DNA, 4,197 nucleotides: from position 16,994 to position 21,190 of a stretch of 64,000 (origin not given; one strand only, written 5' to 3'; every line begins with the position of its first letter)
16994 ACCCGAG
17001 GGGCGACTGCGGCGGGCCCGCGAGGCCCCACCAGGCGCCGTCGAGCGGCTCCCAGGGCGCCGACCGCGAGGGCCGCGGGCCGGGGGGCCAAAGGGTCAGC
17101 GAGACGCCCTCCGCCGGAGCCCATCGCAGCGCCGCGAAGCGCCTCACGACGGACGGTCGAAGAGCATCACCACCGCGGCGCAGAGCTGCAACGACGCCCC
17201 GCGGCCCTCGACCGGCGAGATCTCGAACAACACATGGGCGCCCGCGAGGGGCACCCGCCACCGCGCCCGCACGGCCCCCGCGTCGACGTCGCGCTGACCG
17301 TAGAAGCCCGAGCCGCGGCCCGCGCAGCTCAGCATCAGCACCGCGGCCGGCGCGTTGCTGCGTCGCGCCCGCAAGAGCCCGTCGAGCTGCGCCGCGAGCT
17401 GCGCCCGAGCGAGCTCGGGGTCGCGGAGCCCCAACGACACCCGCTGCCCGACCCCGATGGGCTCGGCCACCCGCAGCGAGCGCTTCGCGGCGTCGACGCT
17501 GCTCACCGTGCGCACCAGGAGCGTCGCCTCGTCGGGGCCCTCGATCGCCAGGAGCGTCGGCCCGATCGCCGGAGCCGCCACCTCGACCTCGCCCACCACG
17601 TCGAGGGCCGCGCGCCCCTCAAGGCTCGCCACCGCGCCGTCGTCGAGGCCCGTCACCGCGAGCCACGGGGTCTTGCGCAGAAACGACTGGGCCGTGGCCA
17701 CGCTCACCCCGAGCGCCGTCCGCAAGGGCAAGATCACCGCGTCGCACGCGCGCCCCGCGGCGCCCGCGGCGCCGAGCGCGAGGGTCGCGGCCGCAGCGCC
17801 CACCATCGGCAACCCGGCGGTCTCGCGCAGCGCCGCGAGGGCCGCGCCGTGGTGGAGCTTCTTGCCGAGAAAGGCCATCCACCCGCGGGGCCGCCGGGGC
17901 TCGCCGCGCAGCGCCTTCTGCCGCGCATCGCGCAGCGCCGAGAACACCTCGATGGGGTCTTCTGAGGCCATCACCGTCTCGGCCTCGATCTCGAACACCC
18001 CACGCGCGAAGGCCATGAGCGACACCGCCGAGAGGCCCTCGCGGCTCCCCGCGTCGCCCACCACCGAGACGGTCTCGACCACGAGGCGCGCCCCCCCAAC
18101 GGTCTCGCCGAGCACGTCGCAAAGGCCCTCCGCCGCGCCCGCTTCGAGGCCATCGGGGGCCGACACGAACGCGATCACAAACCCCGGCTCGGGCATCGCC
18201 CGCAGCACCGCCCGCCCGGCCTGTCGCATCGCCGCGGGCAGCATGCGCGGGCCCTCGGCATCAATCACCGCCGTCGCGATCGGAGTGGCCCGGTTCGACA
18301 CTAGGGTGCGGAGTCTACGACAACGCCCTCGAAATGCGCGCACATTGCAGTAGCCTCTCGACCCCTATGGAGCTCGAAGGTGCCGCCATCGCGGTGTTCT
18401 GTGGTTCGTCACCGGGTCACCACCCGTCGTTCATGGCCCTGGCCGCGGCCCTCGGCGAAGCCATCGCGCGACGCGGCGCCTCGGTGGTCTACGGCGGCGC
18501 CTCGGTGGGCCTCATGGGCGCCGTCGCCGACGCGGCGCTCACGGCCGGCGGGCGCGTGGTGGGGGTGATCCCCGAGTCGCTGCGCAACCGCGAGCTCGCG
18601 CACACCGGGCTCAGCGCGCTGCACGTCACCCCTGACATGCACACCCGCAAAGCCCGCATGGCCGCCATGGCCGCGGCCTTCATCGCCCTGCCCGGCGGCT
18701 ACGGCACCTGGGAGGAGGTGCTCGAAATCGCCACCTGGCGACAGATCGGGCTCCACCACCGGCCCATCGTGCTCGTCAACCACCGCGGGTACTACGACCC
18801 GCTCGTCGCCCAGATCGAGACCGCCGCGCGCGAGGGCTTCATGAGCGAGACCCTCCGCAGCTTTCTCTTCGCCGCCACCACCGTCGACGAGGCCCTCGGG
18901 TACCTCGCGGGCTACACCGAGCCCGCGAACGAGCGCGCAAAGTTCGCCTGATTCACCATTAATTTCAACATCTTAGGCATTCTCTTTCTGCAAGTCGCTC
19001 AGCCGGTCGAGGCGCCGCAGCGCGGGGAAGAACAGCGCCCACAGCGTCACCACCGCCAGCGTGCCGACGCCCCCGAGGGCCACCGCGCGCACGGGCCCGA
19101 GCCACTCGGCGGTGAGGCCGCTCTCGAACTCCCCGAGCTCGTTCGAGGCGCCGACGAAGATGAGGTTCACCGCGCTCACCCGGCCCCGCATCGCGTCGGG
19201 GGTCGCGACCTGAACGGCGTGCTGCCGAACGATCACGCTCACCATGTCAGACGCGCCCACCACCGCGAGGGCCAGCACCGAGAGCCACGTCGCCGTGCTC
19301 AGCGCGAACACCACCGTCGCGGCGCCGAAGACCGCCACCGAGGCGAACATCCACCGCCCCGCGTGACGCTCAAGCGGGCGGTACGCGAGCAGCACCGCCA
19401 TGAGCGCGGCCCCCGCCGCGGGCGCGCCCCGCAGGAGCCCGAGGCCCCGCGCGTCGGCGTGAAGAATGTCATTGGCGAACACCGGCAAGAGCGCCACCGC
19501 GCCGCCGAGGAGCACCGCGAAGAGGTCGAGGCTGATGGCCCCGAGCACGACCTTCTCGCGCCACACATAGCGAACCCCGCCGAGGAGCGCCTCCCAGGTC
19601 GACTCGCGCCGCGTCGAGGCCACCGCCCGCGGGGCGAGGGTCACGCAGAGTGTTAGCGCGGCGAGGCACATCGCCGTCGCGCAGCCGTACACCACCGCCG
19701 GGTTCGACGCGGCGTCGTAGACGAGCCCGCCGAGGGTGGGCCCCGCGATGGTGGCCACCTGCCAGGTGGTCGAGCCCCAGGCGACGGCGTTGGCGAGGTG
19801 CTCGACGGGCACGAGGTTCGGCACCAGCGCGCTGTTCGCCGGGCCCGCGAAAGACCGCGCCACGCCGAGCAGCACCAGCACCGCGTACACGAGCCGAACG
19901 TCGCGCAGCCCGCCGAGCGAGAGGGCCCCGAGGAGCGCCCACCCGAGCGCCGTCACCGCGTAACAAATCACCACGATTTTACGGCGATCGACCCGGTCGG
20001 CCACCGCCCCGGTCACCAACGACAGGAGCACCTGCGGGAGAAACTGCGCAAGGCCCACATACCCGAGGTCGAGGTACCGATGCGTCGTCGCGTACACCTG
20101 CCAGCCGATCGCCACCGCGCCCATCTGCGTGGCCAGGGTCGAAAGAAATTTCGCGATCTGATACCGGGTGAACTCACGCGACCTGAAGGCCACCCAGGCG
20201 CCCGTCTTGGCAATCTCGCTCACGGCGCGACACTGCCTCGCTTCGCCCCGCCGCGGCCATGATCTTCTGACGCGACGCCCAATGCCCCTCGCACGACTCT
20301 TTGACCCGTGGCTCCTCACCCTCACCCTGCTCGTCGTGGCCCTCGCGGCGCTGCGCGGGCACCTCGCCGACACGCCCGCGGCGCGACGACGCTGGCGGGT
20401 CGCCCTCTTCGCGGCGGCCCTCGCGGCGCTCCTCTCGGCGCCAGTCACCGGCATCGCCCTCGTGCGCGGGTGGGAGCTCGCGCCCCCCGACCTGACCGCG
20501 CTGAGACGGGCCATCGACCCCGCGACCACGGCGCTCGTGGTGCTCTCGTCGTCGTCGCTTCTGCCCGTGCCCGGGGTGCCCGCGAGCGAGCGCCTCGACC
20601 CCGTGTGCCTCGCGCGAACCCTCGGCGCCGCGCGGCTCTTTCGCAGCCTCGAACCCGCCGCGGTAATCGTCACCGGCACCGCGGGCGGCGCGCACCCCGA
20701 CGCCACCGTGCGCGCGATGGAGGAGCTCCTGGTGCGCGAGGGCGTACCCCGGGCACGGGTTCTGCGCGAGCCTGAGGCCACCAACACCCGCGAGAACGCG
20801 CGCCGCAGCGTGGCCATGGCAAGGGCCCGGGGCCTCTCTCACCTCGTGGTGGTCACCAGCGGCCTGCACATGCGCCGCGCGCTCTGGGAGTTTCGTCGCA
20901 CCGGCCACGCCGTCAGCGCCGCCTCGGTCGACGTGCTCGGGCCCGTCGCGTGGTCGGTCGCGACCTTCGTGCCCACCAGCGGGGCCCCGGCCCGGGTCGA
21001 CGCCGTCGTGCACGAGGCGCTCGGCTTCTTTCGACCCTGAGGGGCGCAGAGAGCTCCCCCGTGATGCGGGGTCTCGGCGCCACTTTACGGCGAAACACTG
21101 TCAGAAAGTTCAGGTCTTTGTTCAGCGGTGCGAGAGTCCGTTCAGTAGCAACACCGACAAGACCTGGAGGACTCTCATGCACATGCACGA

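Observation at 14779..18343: Three-gene translationally coupled operon: FIST sensor-like protein, PD-(D/E)xK-like 497-aa protein, PlsC acyltransferase, with identical GTGA junctions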

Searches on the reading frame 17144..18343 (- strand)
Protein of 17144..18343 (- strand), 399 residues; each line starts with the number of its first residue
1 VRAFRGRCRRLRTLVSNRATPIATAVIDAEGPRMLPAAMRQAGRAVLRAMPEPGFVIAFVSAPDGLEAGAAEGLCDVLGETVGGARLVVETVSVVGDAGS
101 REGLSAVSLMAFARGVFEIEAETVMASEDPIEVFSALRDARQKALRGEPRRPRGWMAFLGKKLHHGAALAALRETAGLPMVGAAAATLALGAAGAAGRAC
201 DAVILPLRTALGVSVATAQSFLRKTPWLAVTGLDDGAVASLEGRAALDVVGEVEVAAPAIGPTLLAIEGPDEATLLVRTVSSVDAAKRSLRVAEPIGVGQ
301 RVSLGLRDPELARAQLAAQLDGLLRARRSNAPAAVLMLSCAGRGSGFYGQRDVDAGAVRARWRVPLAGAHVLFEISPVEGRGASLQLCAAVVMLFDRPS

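Call 3: search_protein_families(library=pfam, proteins=[window:17144-18343:-], max_evalue=0.1)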
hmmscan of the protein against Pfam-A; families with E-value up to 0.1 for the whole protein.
window:17144-18343:- (399 aa): 1 family
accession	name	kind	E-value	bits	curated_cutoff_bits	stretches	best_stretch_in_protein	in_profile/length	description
PF10442.14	FIST_C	-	1.9e-11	44.6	28.5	1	265-377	24-131/131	FIST C domain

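Call 4: search_protein_families(library=ncbifam, proteins=[window:17144-18343:-], max_evalue=0.1)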
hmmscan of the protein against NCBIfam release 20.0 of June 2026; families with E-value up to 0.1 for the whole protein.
window:17144-18343:- (399 aa): 0 families

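Call 5: search_protein_families(library=padloc, proteins=[window:17144-18343:-], max_evalue=1)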
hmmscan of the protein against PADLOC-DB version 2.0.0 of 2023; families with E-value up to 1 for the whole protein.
window:17144-18343:- (399 aa): 0 families

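Call 34: search_solved_structures(query=window:17144-18301:-, max_evalue=1)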
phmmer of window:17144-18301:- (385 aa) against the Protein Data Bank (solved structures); distinct sequences matched with E-value up to 1: 0.

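Call 45: find_homologous_proteins(query=window:17144-18301:-, max_evalue=0.001)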
Query window:17144-18301:- (385 aa): 2 proteins with E <= 0.001 among 8000 candidates.
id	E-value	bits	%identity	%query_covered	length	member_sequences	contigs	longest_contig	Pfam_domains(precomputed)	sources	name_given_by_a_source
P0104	1.1e-219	747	99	95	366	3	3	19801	PF10442.15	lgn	-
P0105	1.3e-4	39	29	45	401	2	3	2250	PF08495.16,PF10442.15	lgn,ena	-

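Call 55: predict_structure(alignment_id=A4)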
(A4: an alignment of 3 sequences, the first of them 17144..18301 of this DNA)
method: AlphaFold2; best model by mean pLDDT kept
length: 385 residues; sequences in the alignment: 3
mean_pLDDT: 35.0   pTM: 0.31
mean pLDDT of the five models: 35.0, 34.1, 30.8, 30.7, 30.6
residues with pLDDT >= 90: 0; 70-90: 0; 50-70: 25; < 50: 360
segments of 3 or more residues with pLDDT < 50: 1-18, 31-33, 35-54, 67-385
pLDDT, mean of each block of 10 residues (from residue 1): 34 47 55 47 47 52 51 37 31 40 39 40 46 39 33 32 32 32 28 28 27 27 27 24 22 23 23 26 31 40 48 38 32 26 29 31 32 34 34
secondary structure, 60 per line:
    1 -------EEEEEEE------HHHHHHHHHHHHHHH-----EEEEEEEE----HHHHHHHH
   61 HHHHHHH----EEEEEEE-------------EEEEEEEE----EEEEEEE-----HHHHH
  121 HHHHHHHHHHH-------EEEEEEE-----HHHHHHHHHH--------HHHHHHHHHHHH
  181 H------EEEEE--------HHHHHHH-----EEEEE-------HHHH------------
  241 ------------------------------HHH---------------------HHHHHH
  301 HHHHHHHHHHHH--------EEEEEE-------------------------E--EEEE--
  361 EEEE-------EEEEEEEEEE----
elements in order: E8-14 H21-35 E41-48 H53-67 E72-78 E92-99 E104-110 H116-131 E139-145 H151-160 H169-181 E188-192 H201-207 E213-217 H225-228 H295-312 E321-326 E355-358 E361-364 E372-381

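Call 57: search_protein_families(library=pfam, alignment_id=A3, max_evalue=0.1)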
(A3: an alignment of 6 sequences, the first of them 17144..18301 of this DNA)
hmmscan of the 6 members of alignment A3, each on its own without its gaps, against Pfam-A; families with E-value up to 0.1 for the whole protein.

A. member 1, window:17144-18301:- (385 aa): 1 family
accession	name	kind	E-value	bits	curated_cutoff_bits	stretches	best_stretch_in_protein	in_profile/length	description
PF10442.14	FIST_C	-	1.8e-11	44.7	28.5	1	251-363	24-131/131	FIST C domain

B. families by the number of members that match (of 6 scanned): 2 families
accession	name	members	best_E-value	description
PF10442.14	FIST_C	6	7.6e-15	FIST C domain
PF08495.15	FIST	3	4.8e-08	FIST N domain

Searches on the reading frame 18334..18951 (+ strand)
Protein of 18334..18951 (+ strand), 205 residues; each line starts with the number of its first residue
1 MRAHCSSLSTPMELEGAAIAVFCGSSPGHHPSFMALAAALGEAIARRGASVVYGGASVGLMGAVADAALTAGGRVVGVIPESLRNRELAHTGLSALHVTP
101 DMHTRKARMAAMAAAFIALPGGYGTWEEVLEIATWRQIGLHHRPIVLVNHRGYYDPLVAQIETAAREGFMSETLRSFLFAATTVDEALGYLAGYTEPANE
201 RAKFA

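Call 3: search_protein_families(library=pfam, proteins=[window:18334-18951:+], max_evalue=0.1)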
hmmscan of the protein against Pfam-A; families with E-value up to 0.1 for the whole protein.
window:18334-18951:+ (205 aa): 4 families
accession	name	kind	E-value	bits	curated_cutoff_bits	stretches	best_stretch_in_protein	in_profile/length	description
PF03641.19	Lysine_decarbox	-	1.7e-41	141.9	27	1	61-189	1-129/131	Possible lysine decarboxylase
PF18306.6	LDcluster4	-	1.6e-15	57.5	26.3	1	24-130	8-111/151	SLOG cluster4 family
PF01553.26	Acyltransferase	-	0.082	13.2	23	0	142-163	14-35/132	Acyltransferase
PF18171.6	LSDAT_prok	-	0.085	12.6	25.4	0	36-83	25-74/195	SLOG in TRPM, prokaryote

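Call 4: search_protein_families(library=ncbifam, proteins=[window:18334-18951:+], max_evalue=0.1)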
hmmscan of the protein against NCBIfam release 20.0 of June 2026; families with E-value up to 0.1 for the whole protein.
window:18334-18951:+ (205 aa): 7 families
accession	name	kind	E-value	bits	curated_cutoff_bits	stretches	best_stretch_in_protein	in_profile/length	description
TIGR00730.1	TIGR00730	subfamily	3.2e-54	183.4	96.35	1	18-189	2-173/178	TIGR00730 family Rossman fold protein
NF058542.1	CtkRMPhLog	equivalog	2.3e-42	144.9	300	1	18-189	3-173/177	cytokinin riboside 5'-monophosphate phosphoribohydrolase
TIGR00725.1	TIGR00725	hypoth_equivalog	1.2e-10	41.1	106.9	1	24-134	8-113/159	TIGR00725 family protein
NF038390.1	Nsidase_PpnN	equivalog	0.0061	15.3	450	1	70-132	203-265/450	nucleotide 5'-monophosphate nucleosidase PpnN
TIGR00732.1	dprA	equivalog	0.013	14.7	191.15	1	36-85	62-110/220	DNA-processing protein DprA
NF004824.0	PRK06180.1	subfamily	0.064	12.4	298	1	52-102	8-59/279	oxidoreductase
NF004647.0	PRK05990.1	equivalog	0.065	12.7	271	1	15-90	100-172/245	precorrin-2 C(20)-methyltransferase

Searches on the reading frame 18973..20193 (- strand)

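Call 51: search_protein_families(library=pfam, proteins=[window:18973-20193:-], max_evalue=0.0001)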
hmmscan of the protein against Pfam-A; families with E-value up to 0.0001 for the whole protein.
window:18973-20193:- (406 aa): 2 families
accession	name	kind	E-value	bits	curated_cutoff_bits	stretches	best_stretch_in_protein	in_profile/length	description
PF05977.19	MFS_3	-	3.3e-37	128.5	27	1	3-387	7-392/524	Transmembrane secretion effector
PF07690.21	MFS_1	-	2.4e-31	109.4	33.4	1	14-349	4-341/347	Major Facilitator Superfamily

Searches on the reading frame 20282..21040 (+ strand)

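Call 51: search_protein_families(library=pfam, proteins=[window:20282-21040:+], max_evalue=0.0001)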
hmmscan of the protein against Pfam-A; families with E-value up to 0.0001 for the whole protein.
window:20282-21040:+ (252 aa): 1 family
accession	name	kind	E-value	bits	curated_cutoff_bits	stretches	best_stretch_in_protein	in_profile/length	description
PF02698.23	DUF218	-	1e-23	84.1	27.6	1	84-248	2-133/133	DUF218 domain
